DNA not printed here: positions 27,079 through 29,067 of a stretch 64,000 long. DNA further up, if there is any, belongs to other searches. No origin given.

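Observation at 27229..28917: Three prepilin-type proteins with near-identical class III signal, one fused to a BspA-like leucine-rich-repeat domain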

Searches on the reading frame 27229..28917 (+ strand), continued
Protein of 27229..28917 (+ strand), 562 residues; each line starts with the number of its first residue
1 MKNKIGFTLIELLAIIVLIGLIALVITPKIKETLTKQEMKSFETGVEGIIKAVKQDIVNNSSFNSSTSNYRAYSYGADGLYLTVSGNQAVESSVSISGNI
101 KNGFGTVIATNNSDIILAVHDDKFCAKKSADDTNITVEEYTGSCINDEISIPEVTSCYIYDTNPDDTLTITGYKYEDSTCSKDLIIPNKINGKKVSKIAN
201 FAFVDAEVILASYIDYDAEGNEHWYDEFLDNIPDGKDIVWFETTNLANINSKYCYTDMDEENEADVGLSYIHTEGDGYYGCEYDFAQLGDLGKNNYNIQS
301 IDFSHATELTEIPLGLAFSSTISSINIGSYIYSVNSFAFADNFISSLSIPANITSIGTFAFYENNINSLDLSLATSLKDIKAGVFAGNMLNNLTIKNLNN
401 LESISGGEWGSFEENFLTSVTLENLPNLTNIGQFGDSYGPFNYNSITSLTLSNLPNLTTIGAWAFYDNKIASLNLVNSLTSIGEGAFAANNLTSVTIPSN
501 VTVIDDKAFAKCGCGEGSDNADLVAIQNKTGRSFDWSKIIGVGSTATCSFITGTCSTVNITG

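Call 31: fold_search(model_id=the predicted structure, library=pdb)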
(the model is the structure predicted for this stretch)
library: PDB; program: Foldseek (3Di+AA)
matches with E <= 10: 204; with E <= 0.001: 6
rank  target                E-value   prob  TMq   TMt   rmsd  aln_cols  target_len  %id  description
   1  4gt6                  3.7e-05  1.00  0.28  0.38  13.3       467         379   16  Crystal structure of a leucine rich cell surface protein (FAEPRAA2165_01021) from Faecalibacterium prausnitzii A2-165 at (released 2012-09-26)
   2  4fdw                  5.3e-05  1.00  0.24  0.34  21.3       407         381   13  Crystal structure of a putative cell surface protein (BACOVA_01565) from Bacteroides ovatus ATCC 8483 at 2.05 A resoluti (released 2012-07-25)
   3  4fd0                  6.3e-05  1.00  0.20  0.26  21.2       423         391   13  Crystal structure of a putative cell surface protein (BACCAC_03700) from Bacteroides caccae ATCC 43185 at 2.07 A resolut (released 2012-07-25)
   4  4h09_B                4.5e-04  1.00  0.23  0.33   8.1       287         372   16  Crystal structure of a leucine-rich repeat protein (EUBVEN_01088) from Eubacterium ventriosum ATCC 27560 at 2.50 A res (released 2012-10-10)
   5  4cp6                  4.5e-04  1.00  0.28  0.35  10.4       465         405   15  The Crystal structure of Pneumococcal vaccine antigen PcpA (released 2015-02-25)
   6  4fs7                  8.5e-04  1.00  0.22  0.31  12.9       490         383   14  Crystal structure of a leucine-rich repeat protein (BACOVA_04585) from Bacteroides ovatus ATCC 8483 at 1.19 A resolution (released 2012-09-19)
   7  4h09_D                2.9e-03  1.00  0.23  0.32   7.6       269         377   17  Crystal structure of a leucine-rich repeat protein (EUBVEN_01088) from Eubacterium ventriosum ATCC 27560 at 2.50 A res (released 2012-10-10)
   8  4h09_C                1.3e-02  1.00  0.23  0.32   7.7       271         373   15  Crystal structure of a leucine-rich repeat protein (EUBVEN_01088) from Eubacterium ventriosum ATCC 27560 at 2.50 A res (released 2012-10-10)
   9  7fig_R                2.5e-02  0.96  0.20  0.20  11.0       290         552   13  luteinizing hormone/choriogonadotropin receptor(S277I)-chorionic gonadotropin-Gs complex (released 2021-09-29)
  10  5yq5_C                3.6e-02  0.57  0.15  0.24  13.7       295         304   14  Crystal structure of human osteomodulin (released 2018-04-25)
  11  7t9m_R                4.9e-02  0.95  0.21  0.21  10.2       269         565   16  Human Thyrotropin receptor bound by CS-17 Inverse Agonist Fab/Org 274179-0 Antagonist (released 2022-08-10)
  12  4xgo_B                5.9e-02  0.92  0.21  0.32   9.2       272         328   15  Crystal structure of leucine-rich repeat domain of APL1B (released 2015-04-01)
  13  3g04_C                1.0e-01  0.44  0.14  0.27  13.5       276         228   14  Crystal structure of the TSH receptor in complex with a thyroid-stimulating autoantibody (released 2009-08-04)
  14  6nyr_B                1.3e-01  0.20  0.14  0.12  15.6       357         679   13  The crystal structure of CroV588 a novel circular LRR protein structure (released 2020-08-12)
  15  8i2h                  1.6e-01  0.28  0.15  0.15  12.7       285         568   13  Follicle stimulating hormone receptor (released 2023-03-22)
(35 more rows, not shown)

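Call 41: find_homologous_proteins(query=L009:3099-3863:+, max_evalue=0.001)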
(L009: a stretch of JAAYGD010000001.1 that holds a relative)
Query L009:3099-3863:+ (254 aa): 4864 proteins with E <= 0.001 among 6883 candidates; the best 120 are listed.
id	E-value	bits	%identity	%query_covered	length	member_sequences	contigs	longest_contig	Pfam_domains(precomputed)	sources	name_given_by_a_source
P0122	8.1e-155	532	99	100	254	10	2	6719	PF01478.24,PF06750.19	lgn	-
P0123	5.3e-140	483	88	100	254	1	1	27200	PF01478.24,PF06750.19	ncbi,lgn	-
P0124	3.3e-112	392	71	100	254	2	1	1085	PF01478.24,PF06750.19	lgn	-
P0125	2.8e-109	383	67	100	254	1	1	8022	PF01478.24,PF06750.19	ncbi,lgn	-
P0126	2.9e-109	383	67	100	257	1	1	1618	PF01478.24,PF06750.19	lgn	-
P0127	5.1e-109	382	67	100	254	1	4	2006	PF01478.24,PF06750.19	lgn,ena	-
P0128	1.2e-108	381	67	100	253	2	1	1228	PF01478.24,PF06750.19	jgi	jgi:leader peptidase (prepilin peptidase)/N-methyltransferase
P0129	2.1e-108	380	67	100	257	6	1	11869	PF01478.24,PF06750.19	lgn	-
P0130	1.5e-107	377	68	100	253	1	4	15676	PF01478.24,PF06750.19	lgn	-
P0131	1.8e-107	377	66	100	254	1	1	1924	PF01478.24,PF06750.19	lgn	-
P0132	3.4e-107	376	68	100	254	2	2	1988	PF01478.24,PF06750.19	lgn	-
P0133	5.3e-105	369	67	100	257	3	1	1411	PF01478.24,PF06750.19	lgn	-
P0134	9.0e-103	361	63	100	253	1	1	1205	PF01478.24,PF06750.19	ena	-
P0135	4.0e-100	353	64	100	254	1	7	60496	PF01478.24,PF06750.19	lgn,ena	-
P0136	2.0e-98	347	63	92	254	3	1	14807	PF01478.24,PF06750.19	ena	-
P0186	3.6e-74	268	51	94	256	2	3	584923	PF01478.24,PF06750.19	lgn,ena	-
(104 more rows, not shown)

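Call 64: find_encoding_contigs(protein=P0021, flank=10000, max_places=2)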
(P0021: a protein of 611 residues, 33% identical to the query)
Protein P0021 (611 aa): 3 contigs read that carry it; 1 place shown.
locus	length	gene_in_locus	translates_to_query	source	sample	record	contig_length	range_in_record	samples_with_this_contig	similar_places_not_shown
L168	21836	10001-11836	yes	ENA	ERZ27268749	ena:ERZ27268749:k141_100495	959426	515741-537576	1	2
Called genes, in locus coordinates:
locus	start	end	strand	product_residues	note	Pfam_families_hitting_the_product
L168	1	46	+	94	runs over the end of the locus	PF12116:SpoIIID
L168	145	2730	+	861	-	PF09586:YfhO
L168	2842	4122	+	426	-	PF02388:FemAB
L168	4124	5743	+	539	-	PF01943:Polysacc_synt, PF03023:MurJ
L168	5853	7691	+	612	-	PF13522:GATase_6, PF13537:GATase_7, PF00733:Asn_synthase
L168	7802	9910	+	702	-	PF07963:N_methyl (weak), PF13306:LRR_5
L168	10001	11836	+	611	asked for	PF07963:N_methyl (weak), PF13306:LRR_5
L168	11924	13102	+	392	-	PF01168:Ala_racemase_N, PF00842:Ala_racemase_C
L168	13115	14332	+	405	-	PF15632:ATPgrasp_Ter (weak)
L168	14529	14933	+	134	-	PF04472:SepF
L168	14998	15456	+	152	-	-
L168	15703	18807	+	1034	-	PF00133:tRNA-synt_1, PF13603:tRNA-synt_1_2 (faint), PF09334:tRNA-synt_1g (weak), PF08264:Anticodon_1, PF19302:DUF5915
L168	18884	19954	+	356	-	PF07963:N_methyl (weak)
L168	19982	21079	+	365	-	PF07963:N_methyl (weak)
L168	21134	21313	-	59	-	PF00830:Ribosomal_L28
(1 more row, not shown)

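Call 65: find_encoding_contigs(protein=P0034, flank=10000, max_places=2)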
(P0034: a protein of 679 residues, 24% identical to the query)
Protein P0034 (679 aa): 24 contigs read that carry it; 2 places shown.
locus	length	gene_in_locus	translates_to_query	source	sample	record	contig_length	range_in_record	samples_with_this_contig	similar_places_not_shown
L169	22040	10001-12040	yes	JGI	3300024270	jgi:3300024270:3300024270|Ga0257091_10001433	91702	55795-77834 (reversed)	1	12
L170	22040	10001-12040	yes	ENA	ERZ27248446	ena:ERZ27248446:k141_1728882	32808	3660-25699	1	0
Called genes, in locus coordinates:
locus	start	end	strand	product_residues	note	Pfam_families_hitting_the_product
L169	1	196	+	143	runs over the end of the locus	PF05103:DivIVA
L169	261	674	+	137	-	-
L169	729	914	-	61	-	-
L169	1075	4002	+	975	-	PF02811:PHP, PF07733:DNA_pol3_alpha, PF17657:DNA_pol3_finger, PF14579:HHH_6, PF01336:tRNA_anti-codon (weak)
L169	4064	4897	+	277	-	-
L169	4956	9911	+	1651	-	PF02811:PHP (faint), PF00929:RNase_T, PF07733:DNA_pol3_alpha, PF17657:DNA_pol3_finger, PF12836:HHH_3 (weak), PF14579:HHH_6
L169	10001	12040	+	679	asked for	PF07963:N_methyl (weak), PF13306:LRR_5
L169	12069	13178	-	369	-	PF14286:DHHW, PF16822:ALGX (weak)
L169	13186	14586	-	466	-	PF03062:MBOAT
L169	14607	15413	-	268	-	PF14270:DUF4358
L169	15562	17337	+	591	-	PF07963:N_methyl (weak), PF20585:Pectate_lyase_5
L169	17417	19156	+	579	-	PF00664:ABC_membrane, PF02463:SMC_N (faint), PF00005:ABC_tran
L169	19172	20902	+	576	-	PF01807:Zn_ribbon_DnaG, PF08275:DNAG_N, PF01751:Toprim, PF13155:Toprim_2, PF13662:Toprim_4, PF10410:DnaB_bind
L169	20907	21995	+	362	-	PF03979:Sigma70_r1_1, PF00140:Sigma70_r1_2, PF04542:Sigma70_r2, PF04539:Sigma70_r3, PF04545:Sigma70_r4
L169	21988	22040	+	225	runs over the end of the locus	PF12847:Methyltransf_18, PF05175:MTS (weak), PF04816:TrmK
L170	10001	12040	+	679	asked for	PF07963:N_methyl (weak), PF13306:LRR_5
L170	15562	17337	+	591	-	PF07963:N_methyl (weak), PF20585:Pectate_lyase_5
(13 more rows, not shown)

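Call 67: find_encoding_contigs(protein=P0186, flank=10000, max_places=2)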
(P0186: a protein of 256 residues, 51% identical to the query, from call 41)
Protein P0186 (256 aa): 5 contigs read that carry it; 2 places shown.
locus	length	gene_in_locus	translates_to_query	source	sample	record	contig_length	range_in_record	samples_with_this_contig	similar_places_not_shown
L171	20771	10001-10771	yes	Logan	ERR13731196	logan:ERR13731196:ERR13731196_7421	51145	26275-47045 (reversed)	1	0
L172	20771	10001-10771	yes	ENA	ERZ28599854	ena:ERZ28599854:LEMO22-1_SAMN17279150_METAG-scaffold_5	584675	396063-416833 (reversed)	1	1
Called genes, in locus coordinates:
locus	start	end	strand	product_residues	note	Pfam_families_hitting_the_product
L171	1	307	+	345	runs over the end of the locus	PF02163:Peptidase_M50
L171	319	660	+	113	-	-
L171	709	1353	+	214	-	PF10531:SLBB, PF22461:SLBB_2 (weak), PF00633:HHH (faint), PF12836:HHH_3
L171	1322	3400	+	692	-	PF13567:DUF4131, PF03772:Competence, PF00753:Lactamase_B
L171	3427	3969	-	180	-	PF20122:DUF6512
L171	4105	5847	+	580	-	PF01807:Zn_ribbon_DnaG, PF08275:DNAG_N, PF01751:Toprim, PF13155:Toprim_2, PF13362:Toprim_3 (weak), PF13662:Toprim_4, PF10410:DnaB_bind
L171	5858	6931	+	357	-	PF03979:Sigma70_r1_1, PF00140:Sigma70_r1_2, PF04542:Sigma70_r2, PF04539:Sigma70_r3, PF04545:Sigma70_r4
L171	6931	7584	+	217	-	PF05175:MTS (weak), PF06325:PrmA (weak), PF12847:Methyltransf_18, PF04816:TrmK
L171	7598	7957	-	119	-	PF14181:YqfQ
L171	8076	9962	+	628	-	PF00482:T2SSF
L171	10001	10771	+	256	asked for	PF06750:A24_N_bact, PF01478:Peptidase_A24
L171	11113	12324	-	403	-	PF05496:RuvB_N, PF00004:AAA, PF16193:AAA_assoc_2, PF12002:MgsA_C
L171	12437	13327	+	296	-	PF02899:Phage_int_SAM_1, PF13495:Phage_int_SAM_4 (weak), PF00589:Phage_integrase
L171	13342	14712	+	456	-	PF02878:PGM_PMM_I, PF02879:PGM_PMM_II, PF02880:PGM_PMM_III, PF00408:PGM_PMM_IV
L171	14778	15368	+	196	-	PF08713:DNA_alkylation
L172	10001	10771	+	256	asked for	PF06750:A24_N_bact, PF01478:Peptidase_A24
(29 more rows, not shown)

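Call 69: find_encoding_contigs(protein=P0019, flank=10000, max_places=3)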
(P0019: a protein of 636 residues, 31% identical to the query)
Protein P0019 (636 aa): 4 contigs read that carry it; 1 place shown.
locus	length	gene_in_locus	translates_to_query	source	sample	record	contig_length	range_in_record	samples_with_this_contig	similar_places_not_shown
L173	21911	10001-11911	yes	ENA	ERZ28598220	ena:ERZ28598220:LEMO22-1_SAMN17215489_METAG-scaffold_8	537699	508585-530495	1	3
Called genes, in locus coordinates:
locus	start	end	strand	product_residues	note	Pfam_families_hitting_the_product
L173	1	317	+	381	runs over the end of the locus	PF07963:N_methyl (weak), PF00092:VWA (weak), PF13519:VWA_2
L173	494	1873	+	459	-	PF28494:GlyRS_ins_1 (weak), PF00587:tRNA-synt_2b, PF03129:HGTP_anticodon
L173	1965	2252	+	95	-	PF12116:SpoIIID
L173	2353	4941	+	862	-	PF09586:YfhO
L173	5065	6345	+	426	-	PF02388:FemAB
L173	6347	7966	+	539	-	PF01943:Polysacc_synt, PF03023:MurJ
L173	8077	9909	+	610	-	PF13522:GATase_6, PF13537:GATase_7, PF00733:Asn_synthase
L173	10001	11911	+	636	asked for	PF13306:LRR_5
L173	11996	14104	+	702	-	-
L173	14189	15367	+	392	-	PF01168:Ala_racemase_N, PF00842:Ala_racemase_C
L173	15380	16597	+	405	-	PF15632:ATPgrasp_Ter (faint)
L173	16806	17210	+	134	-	PF04472:SepF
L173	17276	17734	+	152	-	PF05103:DivIVA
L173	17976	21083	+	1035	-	PF00133:tRNA-synt_1, PF13603:tRNA-synt_1_2 (weak), PF09334:tRNA-synt_1g (weak), PF08264:Anticodon_1, PF19302:DUF5915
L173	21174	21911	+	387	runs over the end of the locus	PF07963:N_methyl (weak)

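Call 70: find_homologous_proteins(query=P0186, max_evalue=0.001)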
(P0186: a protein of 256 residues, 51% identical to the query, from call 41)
Query P0186 (256 aa): 7405 proteins with E <= 0.001 among 8000 candidates; the best 120 are listed.
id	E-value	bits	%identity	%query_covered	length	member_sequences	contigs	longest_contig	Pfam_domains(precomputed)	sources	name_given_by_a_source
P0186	1.4e-156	538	100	100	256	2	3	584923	PF01478.24,PF06750.19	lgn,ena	-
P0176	4.5e-154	530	98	100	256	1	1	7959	PF01478.24,PF06750.19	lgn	-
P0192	1.1e-132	460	84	100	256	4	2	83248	PF01478.24,PF06750.19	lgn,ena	-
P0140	2.2e-114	400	71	99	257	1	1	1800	PF01478.24,PF06750.19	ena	-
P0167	2.1e-111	390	69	99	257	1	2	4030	PF01478.24,PF06750.19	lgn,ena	-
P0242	2.0e-109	383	68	100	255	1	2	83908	PF01478.24,PF06750.19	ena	-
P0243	5.7e-109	382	70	100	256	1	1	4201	PF01478.24,PF06750.19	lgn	-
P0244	8.4e-108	378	67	99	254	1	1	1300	PF01478.24,PF06750.19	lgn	-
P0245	9.1e-108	378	69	100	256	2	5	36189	PF01478.24,PF06750.19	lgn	-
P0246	5.4e-107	376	69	99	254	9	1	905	PF01478.24,PF06750.19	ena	-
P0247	1.2e-106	374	68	99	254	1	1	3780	PF01478.24,PF06750.19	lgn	-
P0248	2.3e-106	373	67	99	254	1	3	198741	PF01478.24,PF06750.19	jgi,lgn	-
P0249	1.6e-105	371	67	98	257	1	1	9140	PF01478.24,PF06750.19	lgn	-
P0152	3.0e-105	370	69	99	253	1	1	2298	PF01478.24,PF06750.19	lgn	-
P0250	3.9e-105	369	67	99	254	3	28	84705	PF01478.24,PF06750.19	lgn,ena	-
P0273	3.7e-102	360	67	98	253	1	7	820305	PF01478.24,PF06750.19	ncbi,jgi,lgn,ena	jgi:leader peptidase (prepilin peptidase)/N-methyltransferase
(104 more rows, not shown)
